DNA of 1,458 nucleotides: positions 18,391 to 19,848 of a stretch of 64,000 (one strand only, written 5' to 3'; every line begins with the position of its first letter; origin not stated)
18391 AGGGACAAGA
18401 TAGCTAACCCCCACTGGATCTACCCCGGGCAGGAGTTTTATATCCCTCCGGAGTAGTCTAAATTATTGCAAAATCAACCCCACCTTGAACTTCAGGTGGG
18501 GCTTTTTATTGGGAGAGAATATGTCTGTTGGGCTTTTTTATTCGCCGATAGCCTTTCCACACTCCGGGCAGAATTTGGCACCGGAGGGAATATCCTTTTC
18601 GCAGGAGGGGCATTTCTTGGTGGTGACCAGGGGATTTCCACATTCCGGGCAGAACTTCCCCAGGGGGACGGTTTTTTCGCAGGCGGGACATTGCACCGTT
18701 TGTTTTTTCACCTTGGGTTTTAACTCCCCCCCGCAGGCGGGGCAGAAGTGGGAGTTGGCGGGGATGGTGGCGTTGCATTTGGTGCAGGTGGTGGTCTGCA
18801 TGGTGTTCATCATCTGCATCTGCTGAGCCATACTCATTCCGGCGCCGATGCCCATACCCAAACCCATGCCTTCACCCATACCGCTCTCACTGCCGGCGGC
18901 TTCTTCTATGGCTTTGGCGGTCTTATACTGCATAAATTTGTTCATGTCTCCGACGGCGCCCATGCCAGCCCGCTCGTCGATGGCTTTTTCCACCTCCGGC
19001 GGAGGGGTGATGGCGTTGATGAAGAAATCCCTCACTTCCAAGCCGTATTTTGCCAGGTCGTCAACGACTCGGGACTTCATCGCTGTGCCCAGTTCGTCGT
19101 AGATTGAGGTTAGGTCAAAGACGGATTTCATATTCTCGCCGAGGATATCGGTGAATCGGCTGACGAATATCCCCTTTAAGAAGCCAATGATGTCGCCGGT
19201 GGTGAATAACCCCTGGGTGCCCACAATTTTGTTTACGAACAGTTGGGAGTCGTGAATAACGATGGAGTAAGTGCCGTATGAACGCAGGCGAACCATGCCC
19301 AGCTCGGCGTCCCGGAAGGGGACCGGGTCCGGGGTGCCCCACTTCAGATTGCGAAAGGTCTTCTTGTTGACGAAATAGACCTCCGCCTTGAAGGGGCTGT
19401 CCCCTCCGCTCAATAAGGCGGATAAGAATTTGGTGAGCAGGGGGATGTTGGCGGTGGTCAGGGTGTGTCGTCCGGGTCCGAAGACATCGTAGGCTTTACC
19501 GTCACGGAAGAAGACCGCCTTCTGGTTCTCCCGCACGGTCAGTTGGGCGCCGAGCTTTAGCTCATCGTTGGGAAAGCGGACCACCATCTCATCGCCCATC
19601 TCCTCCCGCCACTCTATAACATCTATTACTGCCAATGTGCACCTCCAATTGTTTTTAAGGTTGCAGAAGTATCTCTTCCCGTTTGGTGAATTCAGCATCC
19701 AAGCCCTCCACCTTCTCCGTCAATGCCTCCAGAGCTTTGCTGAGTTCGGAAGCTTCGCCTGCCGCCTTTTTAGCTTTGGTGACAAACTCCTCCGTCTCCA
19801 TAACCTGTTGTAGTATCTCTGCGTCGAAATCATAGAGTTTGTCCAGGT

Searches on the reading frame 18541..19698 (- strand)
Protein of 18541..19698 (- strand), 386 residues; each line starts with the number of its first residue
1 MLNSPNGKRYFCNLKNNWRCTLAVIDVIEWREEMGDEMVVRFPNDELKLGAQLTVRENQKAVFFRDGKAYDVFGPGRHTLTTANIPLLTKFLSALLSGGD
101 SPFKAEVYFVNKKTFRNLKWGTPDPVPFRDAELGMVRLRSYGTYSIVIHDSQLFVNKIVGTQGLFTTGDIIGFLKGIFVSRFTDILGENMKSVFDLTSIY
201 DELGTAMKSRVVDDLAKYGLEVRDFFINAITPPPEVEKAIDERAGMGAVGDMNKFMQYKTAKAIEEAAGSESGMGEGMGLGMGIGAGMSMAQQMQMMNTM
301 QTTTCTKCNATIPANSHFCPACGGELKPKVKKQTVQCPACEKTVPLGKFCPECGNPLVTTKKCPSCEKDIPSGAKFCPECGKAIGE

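Call 75: search_protein_families(library=ncbifam, proteins=[window:18541-19698:-], max_evalue=0.00001)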
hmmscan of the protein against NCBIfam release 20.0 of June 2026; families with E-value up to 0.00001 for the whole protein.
window:18541-19698:- (386 aa): 0 families

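Call 76: search_protein_families(library=pfam, proteins=[window:18541-19698:-], max_evalue=0.01)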
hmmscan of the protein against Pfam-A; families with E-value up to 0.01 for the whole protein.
window:18541-19698:- (386 aa): 12 families
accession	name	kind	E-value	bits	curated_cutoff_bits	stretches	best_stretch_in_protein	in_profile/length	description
PF13421.11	Band_7_1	-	9.2e-65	218.6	24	1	41-247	3-210/211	SPFH domain-Band 7 family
PF01145.31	Band_7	-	3.6e-16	60.1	23.6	1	54-249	2-164/176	SPFH domain / Band 7 family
PF12773.13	DZR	-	2.5e-15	56.8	27.3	2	305-354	1-45/45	Double zinc ribbon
PF13240.11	Zn_Ribbon_1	-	5.2e-13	48.8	25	2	362-383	1-22/23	zinc-ribbon domain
PF13248.11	Zn_ribbon_3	-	1.8e-08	34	27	2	360-382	2-24/26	zinc-ribbon domain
PF17032.10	Zn_ribbon_15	-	5.1e-08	34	28.9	2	295-323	45-73/73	zinc-ribbon family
PF07191.17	Zn_ribbon_6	-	4e-06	27.2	25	1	319-365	3-47/67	Double zinc ribbon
PF18912.6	DZR_2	-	5.3e-06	26.6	27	0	349-383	9-45/56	Double zinc ribbon domain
PF10571.15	UPF0547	-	1.2e-05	25.7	29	1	361-381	1-21/26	Uncharacterised protein family UPF0547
PF08772.16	Zn_ribbon_NOB1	-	0.00063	20.2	24.9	0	329-357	3-33/72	Nin one binding (NOB1) Zn-ribbon like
PF06906.16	DUF1272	-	0.0054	17.3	25.3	1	296-329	23-54/57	Protein of unknown function (DUF1272)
PF01155.25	HypA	-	0.009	16.5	28.9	0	325-359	61-98/112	Hydrogenase/urease nickel incorporation, metallochaperone, hypA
